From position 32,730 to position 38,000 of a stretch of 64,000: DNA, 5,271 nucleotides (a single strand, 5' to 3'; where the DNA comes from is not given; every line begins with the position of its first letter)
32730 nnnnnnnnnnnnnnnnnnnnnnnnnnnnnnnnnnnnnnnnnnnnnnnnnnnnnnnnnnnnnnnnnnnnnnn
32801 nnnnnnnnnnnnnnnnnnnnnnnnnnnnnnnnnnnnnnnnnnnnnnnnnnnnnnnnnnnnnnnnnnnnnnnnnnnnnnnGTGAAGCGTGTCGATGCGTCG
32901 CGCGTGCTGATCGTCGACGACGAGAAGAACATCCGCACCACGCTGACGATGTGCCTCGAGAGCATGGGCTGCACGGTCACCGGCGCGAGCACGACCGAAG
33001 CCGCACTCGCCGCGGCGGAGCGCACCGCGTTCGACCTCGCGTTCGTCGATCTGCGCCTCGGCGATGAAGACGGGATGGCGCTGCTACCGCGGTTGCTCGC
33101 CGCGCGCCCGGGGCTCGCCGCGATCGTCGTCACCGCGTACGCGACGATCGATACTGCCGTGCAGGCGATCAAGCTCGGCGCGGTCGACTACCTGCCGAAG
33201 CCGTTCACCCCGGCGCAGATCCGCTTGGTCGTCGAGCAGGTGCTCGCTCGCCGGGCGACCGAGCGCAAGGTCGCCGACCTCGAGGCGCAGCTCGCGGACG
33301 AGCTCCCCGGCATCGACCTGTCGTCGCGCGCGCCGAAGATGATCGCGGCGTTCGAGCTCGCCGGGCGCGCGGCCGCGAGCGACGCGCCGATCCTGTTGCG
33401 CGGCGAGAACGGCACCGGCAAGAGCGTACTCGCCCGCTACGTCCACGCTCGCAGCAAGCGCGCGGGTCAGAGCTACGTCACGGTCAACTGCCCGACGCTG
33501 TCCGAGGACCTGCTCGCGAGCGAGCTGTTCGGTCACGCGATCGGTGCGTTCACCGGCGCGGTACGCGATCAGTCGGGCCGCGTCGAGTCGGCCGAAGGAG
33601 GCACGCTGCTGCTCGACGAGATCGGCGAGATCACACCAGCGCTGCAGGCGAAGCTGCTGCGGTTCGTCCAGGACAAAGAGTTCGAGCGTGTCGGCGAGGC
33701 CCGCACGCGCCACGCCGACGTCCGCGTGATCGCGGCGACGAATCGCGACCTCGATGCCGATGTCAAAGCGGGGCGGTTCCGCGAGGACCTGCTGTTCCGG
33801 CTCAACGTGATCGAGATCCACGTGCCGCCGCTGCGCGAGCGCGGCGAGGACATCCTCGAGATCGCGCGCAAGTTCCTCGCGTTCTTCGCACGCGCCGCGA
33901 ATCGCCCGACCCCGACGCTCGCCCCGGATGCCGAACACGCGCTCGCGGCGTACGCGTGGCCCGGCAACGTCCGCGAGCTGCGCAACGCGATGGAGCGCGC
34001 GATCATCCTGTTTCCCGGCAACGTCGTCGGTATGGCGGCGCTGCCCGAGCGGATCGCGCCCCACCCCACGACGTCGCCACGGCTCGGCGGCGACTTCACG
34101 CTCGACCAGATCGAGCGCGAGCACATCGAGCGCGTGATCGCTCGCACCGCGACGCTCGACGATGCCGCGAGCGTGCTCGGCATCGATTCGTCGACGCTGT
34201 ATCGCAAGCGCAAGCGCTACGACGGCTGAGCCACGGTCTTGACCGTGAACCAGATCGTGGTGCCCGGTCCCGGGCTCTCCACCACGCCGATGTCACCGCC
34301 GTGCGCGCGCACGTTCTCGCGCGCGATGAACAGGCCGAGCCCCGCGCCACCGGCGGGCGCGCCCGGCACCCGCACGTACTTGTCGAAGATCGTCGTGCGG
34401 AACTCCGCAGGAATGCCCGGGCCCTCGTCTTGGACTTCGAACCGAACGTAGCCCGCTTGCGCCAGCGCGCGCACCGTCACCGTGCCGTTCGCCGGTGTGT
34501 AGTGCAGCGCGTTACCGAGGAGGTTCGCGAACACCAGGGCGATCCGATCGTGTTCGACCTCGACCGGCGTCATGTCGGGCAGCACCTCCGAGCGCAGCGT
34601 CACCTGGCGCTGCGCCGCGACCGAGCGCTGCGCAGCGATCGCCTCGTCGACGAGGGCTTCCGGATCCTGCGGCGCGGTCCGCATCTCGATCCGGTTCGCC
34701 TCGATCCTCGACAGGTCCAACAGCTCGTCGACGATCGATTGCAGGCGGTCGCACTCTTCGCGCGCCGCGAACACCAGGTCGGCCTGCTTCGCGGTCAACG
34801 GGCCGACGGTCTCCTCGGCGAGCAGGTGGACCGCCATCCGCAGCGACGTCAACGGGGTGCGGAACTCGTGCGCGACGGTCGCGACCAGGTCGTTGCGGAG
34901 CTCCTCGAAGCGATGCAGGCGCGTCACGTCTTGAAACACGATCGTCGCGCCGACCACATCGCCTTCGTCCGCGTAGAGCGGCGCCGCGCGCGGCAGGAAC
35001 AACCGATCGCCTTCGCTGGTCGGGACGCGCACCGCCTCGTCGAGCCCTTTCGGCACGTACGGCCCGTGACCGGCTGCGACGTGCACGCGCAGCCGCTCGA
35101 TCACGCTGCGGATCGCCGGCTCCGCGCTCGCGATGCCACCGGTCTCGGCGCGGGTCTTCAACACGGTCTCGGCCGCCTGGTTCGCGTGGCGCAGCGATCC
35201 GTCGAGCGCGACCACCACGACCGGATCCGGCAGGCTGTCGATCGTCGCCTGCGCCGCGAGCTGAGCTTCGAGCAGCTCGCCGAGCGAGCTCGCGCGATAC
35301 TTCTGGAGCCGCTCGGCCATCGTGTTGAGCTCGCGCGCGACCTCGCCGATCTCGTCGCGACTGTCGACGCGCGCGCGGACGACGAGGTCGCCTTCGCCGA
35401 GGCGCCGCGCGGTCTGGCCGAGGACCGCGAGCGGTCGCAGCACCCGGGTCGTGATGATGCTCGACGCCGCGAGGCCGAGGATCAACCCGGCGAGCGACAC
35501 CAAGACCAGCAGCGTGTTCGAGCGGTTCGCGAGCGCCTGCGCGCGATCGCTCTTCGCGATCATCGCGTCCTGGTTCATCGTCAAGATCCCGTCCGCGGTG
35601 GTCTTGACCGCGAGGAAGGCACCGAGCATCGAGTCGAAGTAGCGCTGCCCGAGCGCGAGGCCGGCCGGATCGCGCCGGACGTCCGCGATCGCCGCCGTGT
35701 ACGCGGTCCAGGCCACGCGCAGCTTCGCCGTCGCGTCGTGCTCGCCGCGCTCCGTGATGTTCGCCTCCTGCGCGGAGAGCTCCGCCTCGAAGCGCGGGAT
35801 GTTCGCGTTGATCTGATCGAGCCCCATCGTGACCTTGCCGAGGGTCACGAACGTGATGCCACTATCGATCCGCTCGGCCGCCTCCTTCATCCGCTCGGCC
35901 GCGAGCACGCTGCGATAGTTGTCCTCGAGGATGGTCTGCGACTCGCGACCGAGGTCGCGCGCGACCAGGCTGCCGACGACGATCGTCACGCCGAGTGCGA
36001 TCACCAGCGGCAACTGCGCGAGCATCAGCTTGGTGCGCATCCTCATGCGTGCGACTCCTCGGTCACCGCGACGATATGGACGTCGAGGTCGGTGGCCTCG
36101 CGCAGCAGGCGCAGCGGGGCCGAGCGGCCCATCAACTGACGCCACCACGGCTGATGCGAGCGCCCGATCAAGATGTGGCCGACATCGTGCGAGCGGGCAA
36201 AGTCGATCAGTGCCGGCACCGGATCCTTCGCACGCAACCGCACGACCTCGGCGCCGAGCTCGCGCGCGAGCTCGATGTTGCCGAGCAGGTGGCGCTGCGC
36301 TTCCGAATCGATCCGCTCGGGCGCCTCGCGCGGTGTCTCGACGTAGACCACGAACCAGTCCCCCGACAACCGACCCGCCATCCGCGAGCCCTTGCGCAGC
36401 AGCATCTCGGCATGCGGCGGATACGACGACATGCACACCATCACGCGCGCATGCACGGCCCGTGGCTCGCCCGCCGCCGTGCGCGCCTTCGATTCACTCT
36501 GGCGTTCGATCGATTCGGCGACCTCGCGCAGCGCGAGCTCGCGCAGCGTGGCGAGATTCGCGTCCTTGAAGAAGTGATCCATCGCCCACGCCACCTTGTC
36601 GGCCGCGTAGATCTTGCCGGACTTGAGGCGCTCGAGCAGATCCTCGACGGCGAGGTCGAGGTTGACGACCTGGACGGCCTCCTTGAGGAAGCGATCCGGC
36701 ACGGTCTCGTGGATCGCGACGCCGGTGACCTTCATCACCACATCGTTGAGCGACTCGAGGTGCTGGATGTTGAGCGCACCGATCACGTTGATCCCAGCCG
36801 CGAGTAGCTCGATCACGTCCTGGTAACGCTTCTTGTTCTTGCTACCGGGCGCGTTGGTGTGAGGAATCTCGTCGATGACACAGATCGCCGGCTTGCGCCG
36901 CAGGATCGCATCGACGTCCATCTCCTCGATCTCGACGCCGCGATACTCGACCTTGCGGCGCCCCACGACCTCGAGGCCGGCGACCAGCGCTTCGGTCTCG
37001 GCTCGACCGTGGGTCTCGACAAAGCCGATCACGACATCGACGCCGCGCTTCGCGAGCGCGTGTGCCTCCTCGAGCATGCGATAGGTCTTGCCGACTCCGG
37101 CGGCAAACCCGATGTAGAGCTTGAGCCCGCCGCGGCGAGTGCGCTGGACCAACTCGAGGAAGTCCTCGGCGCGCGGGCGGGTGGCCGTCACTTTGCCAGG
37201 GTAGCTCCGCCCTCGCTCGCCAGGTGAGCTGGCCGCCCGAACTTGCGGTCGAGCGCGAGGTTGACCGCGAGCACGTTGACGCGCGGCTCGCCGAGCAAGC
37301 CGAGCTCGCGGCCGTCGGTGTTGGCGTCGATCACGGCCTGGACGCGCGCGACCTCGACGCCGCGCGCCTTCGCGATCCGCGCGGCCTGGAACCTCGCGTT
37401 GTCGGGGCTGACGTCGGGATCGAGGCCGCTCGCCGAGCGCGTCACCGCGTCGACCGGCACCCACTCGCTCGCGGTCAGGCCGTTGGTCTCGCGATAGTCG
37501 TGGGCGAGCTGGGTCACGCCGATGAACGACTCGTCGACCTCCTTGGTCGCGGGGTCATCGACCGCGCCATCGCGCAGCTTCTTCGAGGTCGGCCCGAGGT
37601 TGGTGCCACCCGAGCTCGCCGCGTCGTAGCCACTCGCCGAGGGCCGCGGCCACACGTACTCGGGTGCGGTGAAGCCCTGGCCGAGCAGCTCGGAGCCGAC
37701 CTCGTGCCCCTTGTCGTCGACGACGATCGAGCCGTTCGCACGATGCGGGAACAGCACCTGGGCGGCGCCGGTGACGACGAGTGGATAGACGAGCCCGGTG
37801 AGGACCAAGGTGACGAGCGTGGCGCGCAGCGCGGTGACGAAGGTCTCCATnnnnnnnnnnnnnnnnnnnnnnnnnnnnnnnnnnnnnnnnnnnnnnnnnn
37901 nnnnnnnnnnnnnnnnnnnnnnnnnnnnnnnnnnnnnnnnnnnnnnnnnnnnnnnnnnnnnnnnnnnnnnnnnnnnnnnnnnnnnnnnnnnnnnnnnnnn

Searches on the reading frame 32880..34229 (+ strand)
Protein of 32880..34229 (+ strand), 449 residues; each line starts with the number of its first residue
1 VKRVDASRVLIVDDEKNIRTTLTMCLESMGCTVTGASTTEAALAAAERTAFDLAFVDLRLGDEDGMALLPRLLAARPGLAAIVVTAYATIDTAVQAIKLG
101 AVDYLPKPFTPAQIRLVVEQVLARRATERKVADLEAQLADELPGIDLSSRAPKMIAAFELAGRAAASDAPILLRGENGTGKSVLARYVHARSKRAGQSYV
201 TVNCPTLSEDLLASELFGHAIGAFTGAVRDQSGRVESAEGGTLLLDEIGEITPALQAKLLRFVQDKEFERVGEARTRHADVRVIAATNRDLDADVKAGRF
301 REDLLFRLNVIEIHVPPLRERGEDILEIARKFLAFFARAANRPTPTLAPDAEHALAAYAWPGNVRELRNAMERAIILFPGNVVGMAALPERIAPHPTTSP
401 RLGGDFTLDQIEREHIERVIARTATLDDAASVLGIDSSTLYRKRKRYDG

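Call 9: search_protein_families(library=pfam, proteins=[window:32880-34229:+])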
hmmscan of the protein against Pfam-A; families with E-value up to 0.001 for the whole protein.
window:32880-34229:+ (449 aa): 10 families
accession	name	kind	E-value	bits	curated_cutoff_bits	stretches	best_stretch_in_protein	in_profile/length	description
PF00158.32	Sigma54_activat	-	1.3e-62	210.9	20.2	1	150-314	4-168/168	Sigma-54 interaction domain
PF00072.30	Response_reg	-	2.4e-25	89.3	30.2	1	9-118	1-110/111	Response regulator receiver domain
PF25601.1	AAA_lid_14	-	2.7e-23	82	27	1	319-398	1-80/87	AAA+ ATPase lid domain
PF14532.12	Sigma54_activ_2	-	7.7e-18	65.5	25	1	162-318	15-138/138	Sigma-54 interaction domain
PF00004.35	AAA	-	1.1e-09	39.3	21.2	1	171-307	1-130/131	ATPase family associated with various cellular activities (AAA)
PF07728.20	AAA_5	-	1.1e-09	38.9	22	1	171-289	2-123/139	AAA domain (dynein-related subfamily)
PF02954.25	HTH_8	-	4.3e-09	36.4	22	1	407-447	1-42/42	Bacterial regulatory protein, Fis family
PF13191.12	AAA_16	-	2.2e-05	25.5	32.6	1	161-275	16-104/167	AAA ATPase domain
PF13401.12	AAA_22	-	0.00021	22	27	0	170-211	7-50/130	AAA domain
PF01078.27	Mg_chelatase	-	0.00029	20.7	20.3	0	226-288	93-157/207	Magnesium chelatase, subunit ChlI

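Call 41: search_protein_families(library=ncbifam, proteins=[window:32880-34229:+], max_evalue=1)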
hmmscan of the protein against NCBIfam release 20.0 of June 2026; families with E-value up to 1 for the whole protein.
window:32880-34229:+ (449 aa): 131 families (the best 25 are shown)
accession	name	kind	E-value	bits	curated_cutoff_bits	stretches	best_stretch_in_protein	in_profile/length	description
NF008469.0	PRK11361.1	equivalog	2.1e-114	382.8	714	1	6-397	4-395/461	acetoacetate metabolism transcriptional regulator AtoC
TIGR01818.1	ntrC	equivalog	3.2e-110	369.1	558.6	1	9-400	1-389/463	nitrogen regulation protein NR(I)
TIGR02915.1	PEP_resp_reg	equivalog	1.9e-104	350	502.6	1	9-447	1-442/445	PEP-CTERM-box response regulator transcription factor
NF041946.1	LuxO_transreg_Vib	equivalog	2.6e-101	339.7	800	2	12-393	2-381/463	quorum-sensing sigma-54 dependent transcriptional regulator LuxO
NF007689.0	PRK10365.1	equivalog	4e-101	339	760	1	7-444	6-439/441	sigma-54-dependent response regulator transcription factor ZraR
TIGR01817.1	nifA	equivalog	6.6e-94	315.6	528.85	1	147-383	198-433/534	nif-specific transcriptional activator NifA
NF051870.1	NAssimRespRegNtrX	equivalog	6e-91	305.6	600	1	7-445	2-448/452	nitrogen assimilation response regulator NtrX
NF050807.1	TransRegFlbDCaul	equivalog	9e-91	305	750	1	17-389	12-362/454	sigma-54-dependent transcriptional regulator FlbD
NF038308.1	RNA_repair_RtcR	equivalog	1.7e-89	301.1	650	1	86-394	119-438/530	RNA repair transcriptional activator RtcR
NF008176.1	PRK10923.1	equivalog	4.8e-89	299.1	620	1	7-392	4-385/469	nitrogen regulation protein NR(I)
NF011695.0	PRK15115.1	equivalog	9.1e-88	294.9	763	1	5-442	5-431/445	two-component system response regulator GlrR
NF041552.1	TF_PrdR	equivalog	3.6e-85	286.4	795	1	150-448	272-577/577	sigma-54 dependent transcriptional regulator PrdR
NF003451.0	PRK05022.1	equivalog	8.2e-83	278.8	476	1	150-382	195-427/512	nitric oxide reductase transcriptional regulator NorR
NF049963.1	RespRegFlgRCampy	domain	6.6e-79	265.8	750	1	9-448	3-428/429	fla regulon two-component system response regulator FlgR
TIGR02974.1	phageshock_pspF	equivalog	8.7e-76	255.3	443.55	1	153-376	7-231/336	phage shock protein operon transcriptional activator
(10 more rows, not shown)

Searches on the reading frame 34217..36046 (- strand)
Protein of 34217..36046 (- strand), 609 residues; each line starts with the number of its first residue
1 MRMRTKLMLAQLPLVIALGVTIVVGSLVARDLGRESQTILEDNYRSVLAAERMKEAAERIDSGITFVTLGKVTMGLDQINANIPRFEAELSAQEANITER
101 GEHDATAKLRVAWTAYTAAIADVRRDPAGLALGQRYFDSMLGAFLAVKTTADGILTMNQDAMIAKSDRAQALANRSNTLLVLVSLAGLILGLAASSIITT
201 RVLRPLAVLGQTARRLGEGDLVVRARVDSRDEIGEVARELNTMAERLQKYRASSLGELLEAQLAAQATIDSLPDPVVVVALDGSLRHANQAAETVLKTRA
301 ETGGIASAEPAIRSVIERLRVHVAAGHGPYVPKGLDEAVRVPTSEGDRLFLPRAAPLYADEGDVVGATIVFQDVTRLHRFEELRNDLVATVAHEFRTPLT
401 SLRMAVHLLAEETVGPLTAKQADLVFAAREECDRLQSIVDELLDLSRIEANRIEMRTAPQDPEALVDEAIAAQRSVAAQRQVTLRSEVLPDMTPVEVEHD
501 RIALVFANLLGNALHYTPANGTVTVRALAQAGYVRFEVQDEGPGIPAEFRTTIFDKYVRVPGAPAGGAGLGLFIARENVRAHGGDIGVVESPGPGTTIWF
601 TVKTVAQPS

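Call 9: search_protein_families(library=pfam, proteins=[window:34217-36046:-])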
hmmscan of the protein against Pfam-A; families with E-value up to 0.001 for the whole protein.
window:34217-36046:- (609 aa): 5 families
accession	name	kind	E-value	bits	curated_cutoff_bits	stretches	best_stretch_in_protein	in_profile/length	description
PF02518.31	HATPase_c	-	7.4e-23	81.5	26.4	1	500-603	4-108/111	Histidine kinase-, DNA gyrase B-, and HSP90-like ATPase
PF00512.31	HisKA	-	1.3e-18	67.3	26.9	1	384-450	2-65/66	His Kinase A (phospho-acceptor) domain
PF00672.30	HAMP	-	8.9e-15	55.2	25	1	198-248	2-52/53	HAMP domain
PF08448.16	PAS_4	-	7.1e-08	33.1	23.1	1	270-379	2-110/110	PAS fold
PF00989.32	PAS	-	0.00039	20.9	22.6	0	266-297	4-35/113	PAS fold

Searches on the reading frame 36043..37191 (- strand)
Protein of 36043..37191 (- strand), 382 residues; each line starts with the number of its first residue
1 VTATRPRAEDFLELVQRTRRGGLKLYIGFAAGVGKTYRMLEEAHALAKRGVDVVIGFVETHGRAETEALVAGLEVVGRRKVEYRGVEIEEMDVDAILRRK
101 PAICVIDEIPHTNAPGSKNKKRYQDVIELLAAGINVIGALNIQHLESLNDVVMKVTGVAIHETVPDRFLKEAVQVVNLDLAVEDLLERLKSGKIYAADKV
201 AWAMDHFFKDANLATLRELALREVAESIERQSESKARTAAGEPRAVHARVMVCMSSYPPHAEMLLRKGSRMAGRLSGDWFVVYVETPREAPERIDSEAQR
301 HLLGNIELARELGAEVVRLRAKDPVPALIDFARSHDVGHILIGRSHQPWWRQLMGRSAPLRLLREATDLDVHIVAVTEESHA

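Call 9: search_protein_families(library=pfam, proteins=[window:36043-37191:-])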
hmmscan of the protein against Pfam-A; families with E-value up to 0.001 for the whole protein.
window:36043-37191:- (382 aa): 2 families
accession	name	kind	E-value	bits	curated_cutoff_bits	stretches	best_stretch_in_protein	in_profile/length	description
PF02702.23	KdpD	-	2.1e-90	302.2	26.1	1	19-228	1-210/210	Osmosensitive K+ channel His kinase sensor domain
PF00582.32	Usp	-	0.00015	22.7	24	1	249-366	4-133/141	Universal stress protein family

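Call 41: search_protein_families(library=ncbifam, proteins=[window:36043-37191:-], max_evalue=1)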
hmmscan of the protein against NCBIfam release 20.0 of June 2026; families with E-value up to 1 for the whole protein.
window:36043-37191:- (382 aa): 3 families
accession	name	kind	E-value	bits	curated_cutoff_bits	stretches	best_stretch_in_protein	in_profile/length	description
NF038185.1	KdpD_non_kinase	exception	1.7e-116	389.6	550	1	7-375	5-371/373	KdpD-like non-kinase potassium sensor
NF007793.0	PRK10490.1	equivalog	1.7e-108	363.8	1123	1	3-380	5-378/895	two-component system sensor histidine kinase KdpD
NF006505.0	PRK08939.1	equivalog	0.045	13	228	1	8-58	143-192/306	primosomal protein DnaI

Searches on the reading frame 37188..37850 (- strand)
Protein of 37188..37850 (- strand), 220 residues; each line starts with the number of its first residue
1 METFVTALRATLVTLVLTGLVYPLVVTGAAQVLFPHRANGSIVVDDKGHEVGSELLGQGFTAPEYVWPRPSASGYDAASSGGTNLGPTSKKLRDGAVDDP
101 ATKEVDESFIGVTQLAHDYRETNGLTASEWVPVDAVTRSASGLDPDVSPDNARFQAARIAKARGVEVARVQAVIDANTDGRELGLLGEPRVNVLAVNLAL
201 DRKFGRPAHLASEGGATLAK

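Call 9: search_protein_families(library=pfam, proteins=[window:37188-37850:-])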
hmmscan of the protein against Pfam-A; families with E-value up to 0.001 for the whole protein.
window:37188-37850:- (220 aa): 1 family
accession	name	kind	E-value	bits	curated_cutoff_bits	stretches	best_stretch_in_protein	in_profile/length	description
PF02669.20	KdpC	-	5.4e-66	222.3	24.1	1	5-201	2-181/182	K+-transporting ATPase, c chain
